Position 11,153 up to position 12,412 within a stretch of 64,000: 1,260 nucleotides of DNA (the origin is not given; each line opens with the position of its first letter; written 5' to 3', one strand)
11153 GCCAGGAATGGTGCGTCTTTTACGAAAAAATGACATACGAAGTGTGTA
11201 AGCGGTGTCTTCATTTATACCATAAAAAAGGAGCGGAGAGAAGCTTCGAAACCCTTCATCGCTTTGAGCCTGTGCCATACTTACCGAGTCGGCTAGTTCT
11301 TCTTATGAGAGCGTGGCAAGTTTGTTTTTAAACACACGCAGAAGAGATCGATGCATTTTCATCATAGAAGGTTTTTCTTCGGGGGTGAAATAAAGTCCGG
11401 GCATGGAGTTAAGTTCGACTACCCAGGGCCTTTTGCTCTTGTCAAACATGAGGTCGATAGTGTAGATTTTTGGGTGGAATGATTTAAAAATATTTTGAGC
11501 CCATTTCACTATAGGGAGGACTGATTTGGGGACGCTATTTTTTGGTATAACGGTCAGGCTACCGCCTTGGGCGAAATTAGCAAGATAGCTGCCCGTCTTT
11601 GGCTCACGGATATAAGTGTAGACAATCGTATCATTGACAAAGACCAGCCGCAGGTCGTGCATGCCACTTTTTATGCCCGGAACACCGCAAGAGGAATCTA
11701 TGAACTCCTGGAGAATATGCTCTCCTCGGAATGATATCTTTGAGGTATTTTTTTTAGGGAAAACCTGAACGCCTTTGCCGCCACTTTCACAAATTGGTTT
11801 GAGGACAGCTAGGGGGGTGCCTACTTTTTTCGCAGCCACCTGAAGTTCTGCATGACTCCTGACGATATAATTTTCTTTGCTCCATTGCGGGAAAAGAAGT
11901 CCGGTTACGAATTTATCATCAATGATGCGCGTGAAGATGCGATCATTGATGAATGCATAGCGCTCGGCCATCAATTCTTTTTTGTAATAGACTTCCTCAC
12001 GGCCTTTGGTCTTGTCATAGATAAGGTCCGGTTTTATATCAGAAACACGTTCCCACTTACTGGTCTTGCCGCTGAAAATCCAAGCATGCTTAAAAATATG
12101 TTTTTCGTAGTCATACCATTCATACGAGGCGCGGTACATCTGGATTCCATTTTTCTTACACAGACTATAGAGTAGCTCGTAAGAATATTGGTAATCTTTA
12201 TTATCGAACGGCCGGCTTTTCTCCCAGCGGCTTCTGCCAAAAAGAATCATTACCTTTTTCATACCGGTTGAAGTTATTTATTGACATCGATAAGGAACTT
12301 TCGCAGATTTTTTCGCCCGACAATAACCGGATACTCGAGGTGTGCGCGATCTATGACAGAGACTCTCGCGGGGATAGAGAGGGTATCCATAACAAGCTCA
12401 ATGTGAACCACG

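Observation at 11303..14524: Three-gene operon: 7TM-like membrane protein, RimK-like ATP-grasp fused to a retropepsin-like domain, and a second ATP-grasp ligase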

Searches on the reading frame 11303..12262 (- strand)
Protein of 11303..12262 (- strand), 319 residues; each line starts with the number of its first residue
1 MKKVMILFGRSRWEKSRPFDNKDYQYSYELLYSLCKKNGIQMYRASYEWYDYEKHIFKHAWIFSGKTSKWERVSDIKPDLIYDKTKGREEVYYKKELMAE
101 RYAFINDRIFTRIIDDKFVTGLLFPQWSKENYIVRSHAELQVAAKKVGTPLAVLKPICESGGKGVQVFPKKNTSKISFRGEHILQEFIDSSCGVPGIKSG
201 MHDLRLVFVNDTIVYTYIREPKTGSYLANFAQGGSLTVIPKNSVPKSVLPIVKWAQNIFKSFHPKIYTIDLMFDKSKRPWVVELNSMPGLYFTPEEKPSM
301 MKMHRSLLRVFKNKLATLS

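Call 3: search_protein_families(library=pfam, proteins=[window:11303-12262:-], max_evalue=0.1)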
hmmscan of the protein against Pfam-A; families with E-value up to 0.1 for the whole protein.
window:11303-12262:- (319 aa): 6 families
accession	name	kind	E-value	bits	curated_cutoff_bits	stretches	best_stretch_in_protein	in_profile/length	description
PF08443.16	RimK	-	1.1e-07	32.1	21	1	143-291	33-170/188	RimK-like ATP-grasp domain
PF14397.11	ATPgrasp_ST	-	5.4e-07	29.5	31.4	1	102-188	7-100/278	Sugar-transfer associated ATP-grasp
PF03133.20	TTL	-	8.6e-05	22.3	20.1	1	265-297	236-268/292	Tubulin-tyrosine ligase family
PF02955.21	GSH-S_ATP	-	0.00019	21.4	23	1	122-236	6-119/175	Prokaryotic glutathione synthetase, ATP-grasp domain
PF14398.11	ATPgrasp_YheCD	-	0.0018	18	26.8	1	268-297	207-236/255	YheC/D like ATP-grasp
PF02655.19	ATP-grasp_3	-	0.0022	18.5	23.2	1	151-286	33-155/160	ATP-grasp domain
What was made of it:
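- On RimK-like ATP-grasp domain (Pfam PF08443), for the second ligase: 32.1 bits (call 3).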

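Call 4: search_protein_families(library=ncbifam, proteins=[window:11303-12262:-], max_evalue=0.1)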
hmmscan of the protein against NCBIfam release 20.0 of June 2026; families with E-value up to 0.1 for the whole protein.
window:11303-12262:- (319 aa): 13 families
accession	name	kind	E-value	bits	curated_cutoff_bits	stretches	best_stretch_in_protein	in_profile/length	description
TIGR00768.1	rimK_fam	subfamily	1.6e-11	44.1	143.4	1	89-290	60-257/276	RimK family alpha-L-glutamate ligase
NF040720.1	MptN_Meth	equivalog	3.3e-06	26.4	350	1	152-289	138-270/291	tetrahydromethanopterin:alpha-L-glutamate ligase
NF003573.0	PRK05246.1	equivalog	2.1e-05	23.5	272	1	99-236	107-242/316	glutathione synthase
NF002378.0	PRK01372.1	subfamily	0.00042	19.1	243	1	134-290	120-273/305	D-alanine--D-alanine ligase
TIGR02291.1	rimK_rel_E_lig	hypoth_equivalog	0.0017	17.4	314.2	0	268-292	250-274/317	alpha-L-glutamate ligase-like protein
TIGR01380.1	glut_syn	equivalog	0.0064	15.5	299.05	1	102-236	109-241/312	glutathione synthase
TIGR04356.1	grasp_GAK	hypoth_equivalog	0.014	14.5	300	1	145-260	131-238/287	GAK system ATP-grasp enzyme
NF007764.0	PRK10446.1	equivalog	0.017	14.4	331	1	184-291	176-268/300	30S ribosomal protein S6--L-glutamate ligase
NF009110.0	PRK12458.1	subfamily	0.017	14.1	408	1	111-211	130-229/349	glutathione synthetase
NF006766.0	PRK09288.1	equivalog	0.036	12.8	339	1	134-173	135-173/396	formate-dependent phosphoribosylglycinamide formyltransferase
NF000155.1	trim_DfrC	exception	0.038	13.9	350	0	107-146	107-146/161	trimethoprim-sensitive dihydrofolate reductase DfrC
NF010623.0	PRK14016.1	subfamily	0.081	11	877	1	131-167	232-267/871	cyanophycin synthetase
TIGR01142.1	purT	equivalog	0.084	11.8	502.15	0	134-169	122-156/380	phosphoribosylglycinamide formyltransferase 2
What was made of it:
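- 11303..12262 (-): Accessory stand-alone ATP-grasp ligase (319 aa), a divergent RimK-like type that I call 'Ca'. TIGR00768 at 44.1 bits (below the cut-off of 143.4) (calls 3, 4).
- HMM identities come from calls 3 and 4. Scores against Ddl and pseudomurein-ligase models are negligible (19 bits against a cut-off of 243, call 4).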

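Call 13: find_homologous_proteins(query=window:11303-12262:-)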
Query window:11303-12262:- (319 aa): 382 proteins with E <= 0.001 among 996 candidates; the best 120 are listed.
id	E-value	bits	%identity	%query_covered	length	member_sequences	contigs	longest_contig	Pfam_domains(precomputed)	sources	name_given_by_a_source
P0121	4.8e-216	734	100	100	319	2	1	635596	PF14397.12,PF08443.17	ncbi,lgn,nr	ncbi:MAG: hypothetical protein Q7S04_01070 [Candidatus Moranbacteria bacterium]|nr:hypothetical prot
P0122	7.9e-185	631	85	100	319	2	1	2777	PF14397.12,PF08443.17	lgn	-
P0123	2.1e-170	584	79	100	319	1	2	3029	PF02955.22,PF14397.12,PF08443.17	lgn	-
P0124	1.4e-167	575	77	99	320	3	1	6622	PF02955.22,PF14397.12,PF03133.21,PF08443.17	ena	-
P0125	7.0e-167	572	78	99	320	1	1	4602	PF02955.22,PF14397.12,PF08443.17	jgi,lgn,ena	-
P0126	4.3e-166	570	77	99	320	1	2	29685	PF14397.12,PF08443.17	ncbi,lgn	-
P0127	6.9e-165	566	77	98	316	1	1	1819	PF02955.22,PF14397.12,PF03133.21,PF08443.17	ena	-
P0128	4.3e-150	517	70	99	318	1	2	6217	PF02955.22,PF14397.12,PF14398.12,PF03133.21,PF08443.17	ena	-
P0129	1.2e-149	516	70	99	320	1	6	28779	PF02955.22,PF14397.12,PF14398.12,PF03133.21,PF08443.17,PF02655.20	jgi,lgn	jgi:glutathione synthase/RimK-type ligase-like ATP-grasp enzyme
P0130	1.5e-149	516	70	99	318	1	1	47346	PF14397.12,PF08443.17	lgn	-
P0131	4.1e-149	514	70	99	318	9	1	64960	PF02955.22,PF14398.12,PF08443.17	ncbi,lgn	ncbi:MAG: hypothetical protein WAT84_01420 [Candidatus Moraniibacteriota bacterium]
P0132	1.3e-148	513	69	99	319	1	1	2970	PF14398.12,PF03133.21,PF08443.17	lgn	-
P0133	1.1e-147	509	67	99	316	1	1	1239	PF14397.12,PF14398.12,PF03133.21,PF08443.17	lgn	-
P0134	2.9e-147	508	69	99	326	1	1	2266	PF02955.22,PF14397.12,PF14398.12,PF03133.21,PF08443.17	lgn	-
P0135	1.6e-144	499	66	100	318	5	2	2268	PF02955.22,PF14397.12,PF14398.12,PF03133.21,PF08443.17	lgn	-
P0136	2.5e-144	498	67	99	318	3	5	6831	PF02955.22,PF14397.12,PF14398.12,PF03133.21,PF08443.17,PF02655.20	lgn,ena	-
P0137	6.9e-144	497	66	99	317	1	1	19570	PF02955.22,PF14397.12,PF14398.12,PF03133.21,PF08443.17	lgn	-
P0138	8.1e-143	493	65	100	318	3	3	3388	PF02955.22,PF14397.12,PF14398.12,PF03133.21,PF08443.17,PF02655.20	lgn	-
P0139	1.7e-142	492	65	100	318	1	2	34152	PF02955.22,PF14397.12,PF14398.12,PF03133.21,PF08443.17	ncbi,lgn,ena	ncbi:MAG: hypothetical protein AAB547_03685 [Patescibacteria group bacterium]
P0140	2.5e-142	492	65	100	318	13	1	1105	PF02955.22,PF14397.12,PF14398.12,PF03133.21,PF08443.17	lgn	-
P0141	3.7e-142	491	64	100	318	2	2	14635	PF02955.22,PF14397.12,PF14398.12,PF03133.21,PF08443.17,PF02655.20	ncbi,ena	-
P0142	1.0e-141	490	66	99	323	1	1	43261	PF02955.22,PF14397.12,PF14398.12,PF03133.21,PF08443.17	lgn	-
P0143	1.4e-141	489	65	99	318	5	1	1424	PF02955.22,PF14397.12,PF14398.12,PF03133.21,PF08443.17,PF02655.20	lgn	-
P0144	2.1e-141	489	65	99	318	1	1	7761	PF02955.22,PF14397.12,PF14398.12,PF03133.21,PF08443.17,PF02655.20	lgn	-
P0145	4.7e-141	488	67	99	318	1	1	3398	PF02955.22,PF14397.12,PF14398.12,PF03133.21,PF08443.17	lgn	-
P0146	7.5e-141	487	66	98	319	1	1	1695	PF02955.22,PF14397.12,PF14398.12,PF03133.21,PF08443.17,PF02655.20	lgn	-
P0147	1.5e-139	483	64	100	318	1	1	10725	PF02955.22,PF14397.12,PF14398.12,PF03133.21,PF08443.17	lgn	-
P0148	2.7e-139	482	63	98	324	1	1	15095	PF02955.22,PF14397.12,PF14398.12,PF03133.21,PF08443.17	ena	-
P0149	4.4e-139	481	63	100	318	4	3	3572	PF02955.22,PF14397.12,PF14398.12,PF03133.21,PF08443.17,PF02655.20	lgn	-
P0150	5.3e-139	481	64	100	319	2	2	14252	PF02955.22,PF14397.12,PF14398.12,PF03133.21,PF08443.17,PF02655.20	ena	-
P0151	7.9e-139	480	65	99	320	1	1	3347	PF02955.22,PF14397.12,PF14398.12,PF03133.21,PF08443.17,PF02655.20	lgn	-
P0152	8.5e-139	480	64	99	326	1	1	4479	PF02955.22,PF14397.12,PF14398.12,PF03133.21,PF08443.17,PF02655.20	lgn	-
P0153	1.9e-138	479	64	99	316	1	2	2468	PF02955.22,PF14397.12,PF14398.12,PF03133.21,PF08443.17,PF02655.20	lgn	-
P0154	2.4e-137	475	62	99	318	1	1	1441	PF02955.22,PF14397.12,PF14398.12,PF03133.21,PF08443.17,PF02655.20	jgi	jgi:glutathione synthase/RimK-type ligase-like ATP-grasp enzyme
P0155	4.8e-137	474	63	100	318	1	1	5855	PF02955.22,PF14397.12,PF14398.12,PF03133.21,PF08443.17,PF02655.20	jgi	jgi:glutathione synthase/RimK-type ligase-like ATP-grasp enzyme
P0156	7.1e-137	474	64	99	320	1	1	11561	PF02955.22,PF14397.12,PF14398.12,PF03133.21,PF08443.17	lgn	-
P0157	8.0e-137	474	62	99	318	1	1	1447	PF02955.22,PF14397.12,PF14398.12,PF03133.21,PF08443.17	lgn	-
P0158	9.8e-137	473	63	99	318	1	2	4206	PF02955.22,PF14397.12,PF14398.12,PF03133.21,PF08443.17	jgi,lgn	-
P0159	1.2e-136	473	65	99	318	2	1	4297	PF02955.22,PF14397.12,PF14398.12,PF03133.21,PF08443.17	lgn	-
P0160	1.3e-136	473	63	99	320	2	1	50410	PF02955.22,PF14397.12,PF14398.12,PF03133.21,PF08443.17,PF02655.20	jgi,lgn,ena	-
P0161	1.3e-136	473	62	99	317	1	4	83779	PF02955.22,PF14397.12,PF14398.12,PF03133.21,PF08443.17,PF02655.20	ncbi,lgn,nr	ncbi:MAG: ATP-grasp domain-containing protein [Candidatus Moranbacteria bacterium]|nr:ATP-grasp doma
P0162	1.4e-136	473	63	99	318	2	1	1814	PF02955.22,PF14397.12,PF14398.12,PF03133.21,PF08443.17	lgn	-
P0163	2.4e-136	472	63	100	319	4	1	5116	PF02955.22,PF14397.12,PF14398.12,PF03133.21,PF08443.17,PF02655.20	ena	-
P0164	3.5e-136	472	61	100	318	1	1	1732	PF02955.22,PF14397.12,PF14398.12,PF03133.21,PF08443.17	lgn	-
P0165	1.5e-135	470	63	99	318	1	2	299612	PF02955.22,PF14397.12,PF14398.12,PF03133.21,PF08443.17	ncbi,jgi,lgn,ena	ncbi:MAG: hypothetical protein WCV59_01955 [Parcubacteria group bacterium]|jgi:glutathione synthase/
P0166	2.1e-135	469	62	100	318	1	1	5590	PF02955.22,PF14397.12,PF14398.12,PF03133.21,PF08443.17,PF02655.20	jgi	jgi:glutathione synthase/RimK-type ligase-like ATP-grasp enzyme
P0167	3.1e-135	469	64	99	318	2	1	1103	PF02955.22,PF14397.12,PF14398.12,PF03133.21,PF08443.17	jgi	jgi:glutathione synthase/RimK-type ligase-like ATP-grasp enzyme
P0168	6.7e-135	467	62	99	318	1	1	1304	PF02955.22,PF14397.12,PF14398.12,PF03133.21,PF08443.17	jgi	jgi:glutathione synthase/RimK-type ligase-like ATP-grasp enzyme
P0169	1.0e-134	467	64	99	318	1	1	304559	PF02955.22,PF14397.12,PF14398.12,PF03133.21,PF08443.17,PF02655.20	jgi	jgi:glutathione synthase/RimK-type ligase-like ATP-grasp enzyme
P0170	1.1e-134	467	63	98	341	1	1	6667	PF14397.12,PF14398.12,PF03133.21,PF08443.17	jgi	jgi:glutathione synthase/RimK-type ligase-like ATP-grasp enzyme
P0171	1.1e-134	467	62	99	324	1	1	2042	PF02955.22,PF14397.12,PF14398.12,PF03133.21,PF08443.17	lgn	-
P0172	1.1e-134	467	62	99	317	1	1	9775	PF02955.22,PF14397.12,PF14398.12,PF03133.21,PF08443.17,PF02655.20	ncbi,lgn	-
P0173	1.5e-134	466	61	98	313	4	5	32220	PF02955.22,PF14397.12,PF14398.12,PF03133.21,PF08443.17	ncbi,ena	-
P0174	1.8e-134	466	65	98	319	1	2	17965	PF14397.12,PF14398.12,PF03133.21,PF08443.17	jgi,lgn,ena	jgi:glutathione synthase/RimK-type ligase-like ATP-grasp enzyme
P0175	2.7e-134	465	62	99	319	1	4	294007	PF02955.22,PF14397.12,PF14398.12,PF03133.21,PF08443.17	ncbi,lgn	ncbi:MAG: hypothetical protein WA064_04695 [Candidatus Moraniibacteriota bacterium]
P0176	3.9e-134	465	62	99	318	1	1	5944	PF02955.22,PF14397.12,PF14398.12,PF03133.21,PF08443.17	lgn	-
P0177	4.4e-134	465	62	97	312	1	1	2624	PF02955.22,PF14397.12,PF14398.12,PF03133.21,PF08443.17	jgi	jgi:glutathione synthase/RimK-type ligase-like ATP-grasp enzyme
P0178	5.6e-134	464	63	97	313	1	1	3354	PF02955.22,PF14397.12,PF14398.12,PF03133.21,PF08443.17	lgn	-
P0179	6.1e-134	464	64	99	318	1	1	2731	PF02955.22,PF14397.12,PF14398.12,PF03133.21,PF08443.17,PF02655.20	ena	-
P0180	7.5e-134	464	60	99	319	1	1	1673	PF02955.22,PF14397.12,PF14398.12,PF03133.21,PF08443.17,PF02655.20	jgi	jgi:glutathione synthase/RimK-type ligase-like ATP-grasp enzyme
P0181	8.2e-134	464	62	98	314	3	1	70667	PF02955.22,PF14397.12,PF14398.12,PF03133.21,PF08443.17,PF02655.20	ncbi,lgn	-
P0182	9.1e-134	464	62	100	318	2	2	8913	PF02955.22,PF14397.12,PF14398.12,PF03133.21,PF08443.17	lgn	-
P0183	1.2e-133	463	63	98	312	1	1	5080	PF02955.22,PF14397.12,PF14398.12,PF03133.21,PF08443.17,PF02655.20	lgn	-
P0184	1.3e-133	463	62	97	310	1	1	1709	PF02955.22,PF14397.12,PF14398.12,PF03133.21,PF08443.17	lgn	-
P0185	1.5e-133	463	62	97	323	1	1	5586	PF02955.22,PF14397.12,PF14398.12,PF03133.21,PF08443.17,PF02655.20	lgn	-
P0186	1.9e-133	463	62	99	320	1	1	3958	PF02955.22,PF14397.12,PF14398.12,PF03133.21,PF08443.17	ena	-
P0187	2.1e-133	462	62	99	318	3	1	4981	PF02955.22,PF14397.12,PF14398.12,PF03133.21,PF08443.17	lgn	-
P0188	2.5e-133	462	63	99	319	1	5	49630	PF02955.22,PF14397.12,PF14398.12,PF03133.21,PF08443.17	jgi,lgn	-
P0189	2.7e-133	462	60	99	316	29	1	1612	PF02955.22,PF14397.12,PF14398.12,PF03133.21,PF08443.17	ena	-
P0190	4.6e-133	461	62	99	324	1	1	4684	PF02955.22,PF14397.12,PF14398.12,PF03133.21,PF08443.17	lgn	-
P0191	4.7e-133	461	62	98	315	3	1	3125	PF02955.22,PF14397.12,PF14398.12,PF03133.21,PF08443.17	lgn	-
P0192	5.2e-133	461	64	98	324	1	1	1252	PF02955.22,PF14397.12,PF14398.12,PF03133.21,PF08443.17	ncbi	-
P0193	5.9e-133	461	62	96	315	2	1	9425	PF02955.22,PF14397.12,PF14398.12,PF03133.21,PF08443.17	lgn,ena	-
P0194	8.4e-133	461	61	99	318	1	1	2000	PF02955.22,PF14397.12,PF14398.12,PF03133.21,PF08443.17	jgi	-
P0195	9.5e-133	460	59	98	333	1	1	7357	PF02955.22,PF14397.12,PF14398.12,PF03133.21,PF08443.17,PF02655.20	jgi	-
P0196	1.1e-132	460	62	95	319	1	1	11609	PF02955.22,PF14397.12,PF14398.12,PF03133.21,PF08443.17,PF02655.20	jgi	jgi:glutathione synthase/RimK-type ligase-like ATP-grasp enzyme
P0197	1.2e-132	460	60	98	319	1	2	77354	PF02955.22,PF14397.12,PF14398.12,PF03133.21,PF08443.17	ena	-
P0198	1.4e-132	460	60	99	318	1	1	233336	PF02955.22,PF14397.12,PF14398.12,PF03133.21,PF08443.17,PF02655.20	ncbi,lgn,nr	ncbi:MAG: ATP-grasp domain-containing protein [Candidatus Moranbacteria bacterium]|nr:ATP-grasp doma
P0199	1.7e-132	460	62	99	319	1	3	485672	PF02955.22,PF14397.12,PF14398.12,PF03133.21,PF08443.17,PF02655.20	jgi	jgi:glutathione synthase/RimK-type ligase-like ATP-grasp enzyme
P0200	1.8e-132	459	61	98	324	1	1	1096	PF02955.22,PF14397.12,PF14398.12,PF03133.21,PF08443.17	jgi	jgi:glutathione synthase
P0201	1.8e-132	459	62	100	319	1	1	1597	PF02955.22,PF14397.12,PF14398.12,PF03133.21,PF08443.17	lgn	-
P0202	2.3e-132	459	60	99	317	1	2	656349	PF02955.22,PF14397.12,PF14398.12,PF03133.21,PF08443.17,PF02655.20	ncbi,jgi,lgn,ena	ncbi:MAG: ATP-grasp domain-containing protein [Parcubacteria group bacterium]|jgi:glutathione syntha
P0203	2.7e-132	459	63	98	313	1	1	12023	PF02955.22,PF14397.12,PF14398.12,PF03133.21,PF08443.17,PF02655.20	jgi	jgi:glutathione synthase/RimK-type ligase-like ATP-grasp enzyme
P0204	3.2e-132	459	62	99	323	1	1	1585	PF02955.22,PF14397.12,PF14398.12,PF03133.21,PF08443.17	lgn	-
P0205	3.3e-132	459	61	99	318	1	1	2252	PF02955.22,PF14397.12,PF14398.12,PF03133.21,PF08443.17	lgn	-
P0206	3.3e-132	459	60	99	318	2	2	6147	PF02955.22,PF14397.12,PF14398.12,PF03133.21,PF08443.17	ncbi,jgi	-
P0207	3.3e-132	459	61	100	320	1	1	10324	PF02955.22,PF14397.12,PF14398.12,PF03133.21,PF08443.17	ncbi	-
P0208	3.4e-132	459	62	97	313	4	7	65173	PF02955.22,PF14397.12,PF14398.12,PF03133.21,PF08443.17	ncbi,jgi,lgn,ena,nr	ncbi:MAG: Prokaryotic glutathione synthetase, ATP-grasp domain family [Candidatus Moranbacteria bact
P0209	4.3e-132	458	60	99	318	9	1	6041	PF02955.22,PF14397.12,PF14398.12,PF03133.21,PF08443.17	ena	-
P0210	4.9e-132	458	61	99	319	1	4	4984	PF02955.22,PF14397.12,PF14398.12,PF03133.21,PF08443.17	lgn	-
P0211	5.2e-132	458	62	99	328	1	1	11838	PF14397.12,PF14398.12,PF03133.21,PF08443.17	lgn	-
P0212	6.0e-132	458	60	99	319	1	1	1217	PF02955.22,PF14397.12,PF14398.12,PF03133.21,PF08443.17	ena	-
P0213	6.6e-132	458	62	99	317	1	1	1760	PF02955.22,PF14397.12,PF14398.12,PF03133.21,PF08443.17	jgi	jgi:glutathione synthase/RimK-type ligase-like ATP-grasp enzyme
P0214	7.4e-132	457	61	99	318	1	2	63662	PF02955.22,PF14397.12,PF14398.12,PF03133.21,PF08443.17,PF02655.20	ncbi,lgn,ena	-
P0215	7.8e-132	457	59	99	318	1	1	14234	PF02955.22,PF14397.12,PF14398.12,PF03133.21,PF08443.17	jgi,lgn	-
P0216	8.2e-132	457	62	98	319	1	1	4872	PF02955.22,PF14397.12,PF14398.12,PF03133.21,PF08443.17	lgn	-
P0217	1.1e-131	457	61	99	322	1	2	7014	PF02955.22,PF14397.12,PF14398.12,PF03133.21,PF08443.17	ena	-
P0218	1.1e-131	457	63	97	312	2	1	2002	PF02955.22,PF14397.12,PF14398.12,PF03133.21,PF08443.17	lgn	-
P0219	1.3e-131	457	62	97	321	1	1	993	PF02955.22,PF14397.12,PF14398.12,PF03133.21,PF08443.17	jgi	-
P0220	1.5e-131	456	60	99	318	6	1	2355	PF02955.22,PF14397.12,PF14398.12,PF03133.21,PF08443.17,PF02655.20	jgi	jgi:glutathione synthase/RimK-type ligase-like ATP-grasp enzyme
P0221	1.5e-131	456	60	99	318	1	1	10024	PF02955.22,PF14397.12,PF14398.12,PF03133.21,PF08443.17,PF02655.20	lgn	-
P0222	1.8e-131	456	60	98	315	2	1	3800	PF02955.22,PF14397.12,PF14398.12,PF03133.21,PF08443.17,PF02655.20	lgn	-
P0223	1.9e-131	456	61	98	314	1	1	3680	PF02955.22,PF14397.12,PF14398.12,PF03133.21,PF08443.17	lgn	-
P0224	2.0e-131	456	62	98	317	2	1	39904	PF02955.22,PF14397.12,PF14398.12,PF03133.21,PF08443.17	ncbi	-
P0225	2.1e-131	456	62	99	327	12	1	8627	PF02955.22,PF14397.12,PF14398.12,PF03133.21,PF08443.17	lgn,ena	-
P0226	2.1e-131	456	61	99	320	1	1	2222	PF02955.22,PF14397.12,PF14398.12,PF03133.21,PF08443.17,PF02655.20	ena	-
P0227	2.2e-131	456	61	99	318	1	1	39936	PF02955.22,PF14397.12,PF14398.12,PF03133.21,PF08443.17,PF02655.20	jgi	jgi:glutathione synthase/RimK-type ligase-like ATP-grasp enzyme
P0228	2.2e-131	456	63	99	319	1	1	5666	PF14397.12,PF14398.12,PF03133.21,PF08443.17,PF02655.20,PF07478.19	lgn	-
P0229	2.5e-131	456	62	99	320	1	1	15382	PF02955.22,PF14397.12,PF14398.12,PF03133.21,PF08443.17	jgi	-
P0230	2.5e-131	456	61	99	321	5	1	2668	PF02955.22,PF14397.12,PF14398.12,PF03133.21,PF08443.17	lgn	-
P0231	2.8e-131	456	61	99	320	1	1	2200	PF02955.22,PF14397.12,PF14398.12,PF03133.21,PF08443.17,PF02655.20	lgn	-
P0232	3.1e-131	455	60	100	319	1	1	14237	PF02955.22,PF14397.12,PF14398.12,PF03133.21,PF08443.17,PF02655.20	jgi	jgi:glutathione synthase/RimK-type ligase-like ATP-grasp enzyme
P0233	3.8e-131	455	60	98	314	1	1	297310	PF02955.22,PF14397.12,PF14398.12,PF03133.21,PF08443.17,PF02655.20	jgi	jgi:glutathione synthase/RimK-type ligase-like ATP-grasp enzyme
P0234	4.4e-131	455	61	99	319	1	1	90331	PF02955.22,PF14397.12,PF14398.12,PF03133.21,PF08443.17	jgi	jgi:glutathione synthase/RimK-type ligase-like ATP-grasp enzyme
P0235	4.7e-131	455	61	99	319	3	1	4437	PF02955.22,PF14397.12,PF14398.12,PF03133.21,PF08443.17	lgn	-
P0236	4.8e-131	455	61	99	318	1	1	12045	PF02955.22,PF14397.12,PF14398.12,PF03133.21,PF08443.17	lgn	-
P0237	4.8e-131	455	59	99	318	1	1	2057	PF02955.22,PF14397.12,PF14398.12,PF03133.21,PF08443.17,PF02655.20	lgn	-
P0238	5.1e-131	455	61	99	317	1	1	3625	PF02955.22,PF14397.12,PF14398.12,PF03133.21,PF08443.17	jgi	jgi:glutathione synthase/RimK-type ligase-like ATP-grasp enzyme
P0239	5.7e-131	455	60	99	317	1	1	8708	PF02955.22,PF14397.12,PF14398.12,PF03133.21,PF08443.17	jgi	jgi:glutathione synthase/RimK-type ligase-like ATP-grasp enzyme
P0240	5.8e-131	454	62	99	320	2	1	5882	PF02955.22,PF14397.12,PF14398.12,PF03133.21,PF08443.17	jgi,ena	-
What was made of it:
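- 11303..12262 (-): The family has only 382 clusters, all from Moranbacteria or Parcubacteria (call 13).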

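Call 20: search_solved_structures(query=window:11303-12262:-, max_evalue=0.01, show_alignments=2)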
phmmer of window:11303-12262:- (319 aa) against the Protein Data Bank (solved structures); distinct sequences matched with E-value up to 0.01: 0.
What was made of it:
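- Tried and rejected: The single sequence gave no hit at E<0.01 (call 20).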
